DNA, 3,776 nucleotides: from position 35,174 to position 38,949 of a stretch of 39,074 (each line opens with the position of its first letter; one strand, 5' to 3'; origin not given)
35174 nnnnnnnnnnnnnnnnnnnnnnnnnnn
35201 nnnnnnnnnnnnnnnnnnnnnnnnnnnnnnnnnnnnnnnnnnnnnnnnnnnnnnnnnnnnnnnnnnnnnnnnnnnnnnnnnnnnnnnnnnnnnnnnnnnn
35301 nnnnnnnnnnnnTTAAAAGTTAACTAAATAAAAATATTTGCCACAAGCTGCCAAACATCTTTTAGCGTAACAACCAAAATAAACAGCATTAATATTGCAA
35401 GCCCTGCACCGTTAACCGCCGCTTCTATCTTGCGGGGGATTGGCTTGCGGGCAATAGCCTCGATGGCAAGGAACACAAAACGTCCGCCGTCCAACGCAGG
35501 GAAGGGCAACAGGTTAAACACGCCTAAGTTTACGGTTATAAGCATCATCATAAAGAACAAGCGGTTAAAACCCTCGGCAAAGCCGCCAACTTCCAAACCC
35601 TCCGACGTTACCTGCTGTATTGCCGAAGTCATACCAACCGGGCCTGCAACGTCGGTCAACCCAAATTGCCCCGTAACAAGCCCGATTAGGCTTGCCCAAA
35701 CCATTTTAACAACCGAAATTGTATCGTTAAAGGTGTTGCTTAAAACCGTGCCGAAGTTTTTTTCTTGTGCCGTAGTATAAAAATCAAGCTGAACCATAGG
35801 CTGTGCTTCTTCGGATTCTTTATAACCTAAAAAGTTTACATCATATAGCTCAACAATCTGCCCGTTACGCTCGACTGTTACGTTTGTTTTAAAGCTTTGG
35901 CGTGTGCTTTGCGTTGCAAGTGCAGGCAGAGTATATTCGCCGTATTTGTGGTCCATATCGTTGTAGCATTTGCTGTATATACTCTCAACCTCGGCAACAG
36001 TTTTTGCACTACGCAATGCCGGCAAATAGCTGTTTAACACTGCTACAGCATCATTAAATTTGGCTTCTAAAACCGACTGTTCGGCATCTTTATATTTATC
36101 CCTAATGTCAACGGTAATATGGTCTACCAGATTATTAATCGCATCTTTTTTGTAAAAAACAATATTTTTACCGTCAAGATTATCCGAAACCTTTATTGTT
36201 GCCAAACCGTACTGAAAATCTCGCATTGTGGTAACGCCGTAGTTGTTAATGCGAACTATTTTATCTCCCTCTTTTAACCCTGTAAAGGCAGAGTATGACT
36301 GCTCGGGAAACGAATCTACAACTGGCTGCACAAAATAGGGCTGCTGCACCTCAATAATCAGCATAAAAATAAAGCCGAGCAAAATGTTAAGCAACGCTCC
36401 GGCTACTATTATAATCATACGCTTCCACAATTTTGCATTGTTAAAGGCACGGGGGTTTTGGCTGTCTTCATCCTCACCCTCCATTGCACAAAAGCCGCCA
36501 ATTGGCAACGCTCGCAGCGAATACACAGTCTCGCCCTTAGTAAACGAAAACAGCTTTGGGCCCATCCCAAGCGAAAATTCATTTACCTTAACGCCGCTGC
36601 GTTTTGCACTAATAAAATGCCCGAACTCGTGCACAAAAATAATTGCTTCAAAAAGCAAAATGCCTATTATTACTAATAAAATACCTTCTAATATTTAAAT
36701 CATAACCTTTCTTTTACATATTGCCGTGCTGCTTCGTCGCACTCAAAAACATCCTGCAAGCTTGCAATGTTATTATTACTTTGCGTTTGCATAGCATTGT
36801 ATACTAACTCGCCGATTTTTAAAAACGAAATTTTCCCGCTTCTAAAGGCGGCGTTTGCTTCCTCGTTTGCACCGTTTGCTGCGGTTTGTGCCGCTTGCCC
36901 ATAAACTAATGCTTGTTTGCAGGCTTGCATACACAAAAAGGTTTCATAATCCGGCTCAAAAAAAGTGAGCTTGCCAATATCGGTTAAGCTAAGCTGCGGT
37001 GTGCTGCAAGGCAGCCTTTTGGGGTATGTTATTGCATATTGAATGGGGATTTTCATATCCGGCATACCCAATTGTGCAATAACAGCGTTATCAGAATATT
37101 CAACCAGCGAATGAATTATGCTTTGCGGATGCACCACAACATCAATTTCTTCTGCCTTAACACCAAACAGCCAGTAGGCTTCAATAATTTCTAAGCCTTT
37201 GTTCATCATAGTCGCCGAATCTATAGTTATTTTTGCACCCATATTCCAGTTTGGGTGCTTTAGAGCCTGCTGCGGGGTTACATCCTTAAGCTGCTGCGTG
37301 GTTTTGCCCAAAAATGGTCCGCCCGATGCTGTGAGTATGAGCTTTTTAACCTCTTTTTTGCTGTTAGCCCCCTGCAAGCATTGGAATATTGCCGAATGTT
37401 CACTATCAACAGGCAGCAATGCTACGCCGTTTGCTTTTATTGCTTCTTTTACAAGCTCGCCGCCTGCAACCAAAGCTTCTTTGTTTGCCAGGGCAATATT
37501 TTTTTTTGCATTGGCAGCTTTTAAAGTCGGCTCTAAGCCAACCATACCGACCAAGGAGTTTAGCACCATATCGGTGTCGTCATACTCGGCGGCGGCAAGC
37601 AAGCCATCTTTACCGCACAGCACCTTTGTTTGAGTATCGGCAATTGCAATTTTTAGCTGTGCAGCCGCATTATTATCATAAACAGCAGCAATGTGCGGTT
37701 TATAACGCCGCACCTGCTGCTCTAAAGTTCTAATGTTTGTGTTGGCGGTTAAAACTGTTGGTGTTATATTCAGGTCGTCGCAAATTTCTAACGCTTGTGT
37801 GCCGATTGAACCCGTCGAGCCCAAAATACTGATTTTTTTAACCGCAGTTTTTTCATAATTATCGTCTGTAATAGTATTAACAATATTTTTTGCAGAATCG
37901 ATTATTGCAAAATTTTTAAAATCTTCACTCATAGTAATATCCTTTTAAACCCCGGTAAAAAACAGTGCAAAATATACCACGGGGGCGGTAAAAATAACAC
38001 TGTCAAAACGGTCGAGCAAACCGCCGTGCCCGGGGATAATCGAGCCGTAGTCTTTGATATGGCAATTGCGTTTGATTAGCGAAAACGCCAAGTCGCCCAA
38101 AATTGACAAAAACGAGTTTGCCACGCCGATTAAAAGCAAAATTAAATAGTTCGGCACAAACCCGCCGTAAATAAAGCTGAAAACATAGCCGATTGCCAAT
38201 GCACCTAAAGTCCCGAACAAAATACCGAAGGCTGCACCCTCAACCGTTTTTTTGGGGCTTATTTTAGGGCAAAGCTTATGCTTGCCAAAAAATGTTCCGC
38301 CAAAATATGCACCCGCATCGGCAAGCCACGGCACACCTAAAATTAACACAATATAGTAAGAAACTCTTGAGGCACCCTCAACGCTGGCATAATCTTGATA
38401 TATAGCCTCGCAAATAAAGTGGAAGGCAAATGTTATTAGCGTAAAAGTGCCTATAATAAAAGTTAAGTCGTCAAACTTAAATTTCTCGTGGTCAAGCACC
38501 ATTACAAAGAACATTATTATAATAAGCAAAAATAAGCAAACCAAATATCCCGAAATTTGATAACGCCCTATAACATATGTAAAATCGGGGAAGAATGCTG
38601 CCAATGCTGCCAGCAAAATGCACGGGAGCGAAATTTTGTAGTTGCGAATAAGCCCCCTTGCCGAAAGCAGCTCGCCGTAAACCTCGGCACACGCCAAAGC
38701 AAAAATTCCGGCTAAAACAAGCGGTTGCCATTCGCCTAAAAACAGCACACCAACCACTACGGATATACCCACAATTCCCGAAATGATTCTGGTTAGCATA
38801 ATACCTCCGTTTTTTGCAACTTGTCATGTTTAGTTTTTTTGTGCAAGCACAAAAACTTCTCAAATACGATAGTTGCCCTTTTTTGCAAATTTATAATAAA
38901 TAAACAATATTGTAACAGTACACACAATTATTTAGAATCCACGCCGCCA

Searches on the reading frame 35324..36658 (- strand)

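Call 15: search_protein_families(library=ncbifam, proteins=[window:35324-36658:-], max_evalue=0.001)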
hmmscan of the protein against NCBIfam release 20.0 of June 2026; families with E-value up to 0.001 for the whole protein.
window:35324-36658:- (444 aa): 3 families
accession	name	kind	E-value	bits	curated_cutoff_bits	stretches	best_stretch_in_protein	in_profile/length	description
TIGR00054.1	TIGR00054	equivalog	1.1e-63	215.6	147.55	1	3-438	13-419/421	RIP metalloprotease RseP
NF008046.0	PRK10779.1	equivalog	3.1e-33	115.5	477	1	6-434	18-446/450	sigma E protease regulator RseP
NF041199.1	trx7_PDZ_seleno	equivalog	0.00016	20.7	300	1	113-159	206-252/390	Trx7/PDZ domain-containing (seleno)protein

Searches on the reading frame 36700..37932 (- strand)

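Call 15: search_protein_families(library=ncbifam, proteins=[window:36700-37932:-], max_evalue=0.001)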
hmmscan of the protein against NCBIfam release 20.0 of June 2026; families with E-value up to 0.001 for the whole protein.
window:36700-37932:- (410 aa): 3 families
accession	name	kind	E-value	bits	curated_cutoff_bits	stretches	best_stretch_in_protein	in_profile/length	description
NF009114.0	PRK12464.1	equivalog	6.7e-150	499.3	461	1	31-408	2-380/389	1-deoxy-D-xylulose-5-phosphate reductoisomerase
TIGR00243.1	Dxr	equivalog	8.3e-142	472.7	315.7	1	31-407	1-381/389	1-deoxy-D-xylulose-5-phosphate reductoisomerase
NF003938.0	PRK05447.1-1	equivalog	1.6e-124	416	515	1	32-408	2-391/398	1-deoxy-D-xylulose-5-phosphate reductoisomerase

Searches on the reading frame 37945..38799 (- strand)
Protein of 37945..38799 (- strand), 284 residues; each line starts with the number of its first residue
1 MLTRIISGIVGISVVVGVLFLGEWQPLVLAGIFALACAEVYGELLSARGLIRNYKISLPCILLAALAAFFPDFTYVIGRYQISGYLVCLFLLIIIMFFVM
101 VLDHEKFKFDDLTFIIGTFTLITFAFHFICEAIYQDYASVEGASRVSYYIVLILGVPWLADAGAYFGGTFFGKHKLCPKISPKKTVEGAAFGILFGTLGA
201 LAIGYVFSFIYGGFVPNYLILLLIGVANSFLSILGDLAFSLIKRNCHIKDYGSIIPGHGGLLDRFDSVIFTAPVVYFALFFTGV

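Call 15: search_protein_families(library=ncbifam, proteins=[window:37945-38799:-], max_evalue=0.001)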
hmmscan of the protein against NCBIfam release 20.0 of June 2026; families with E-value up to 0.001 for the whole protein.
window:37945-38799:- (284 aa): 2 families
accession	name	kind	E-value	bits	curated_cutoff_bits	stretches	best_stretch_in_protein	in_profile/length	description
NF008635.0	PRK11624.1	equivalog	1.5e-34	119.7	385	1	3-276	4-275/285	phosphatidate cytidylyltransferase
NF003114.0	PRK04032.1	equivalog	6.4e-07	29.4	148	1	183-274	49-131/172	CDP-2,3-bis-(O-geranylgeranyl)-sn-glycerol synthase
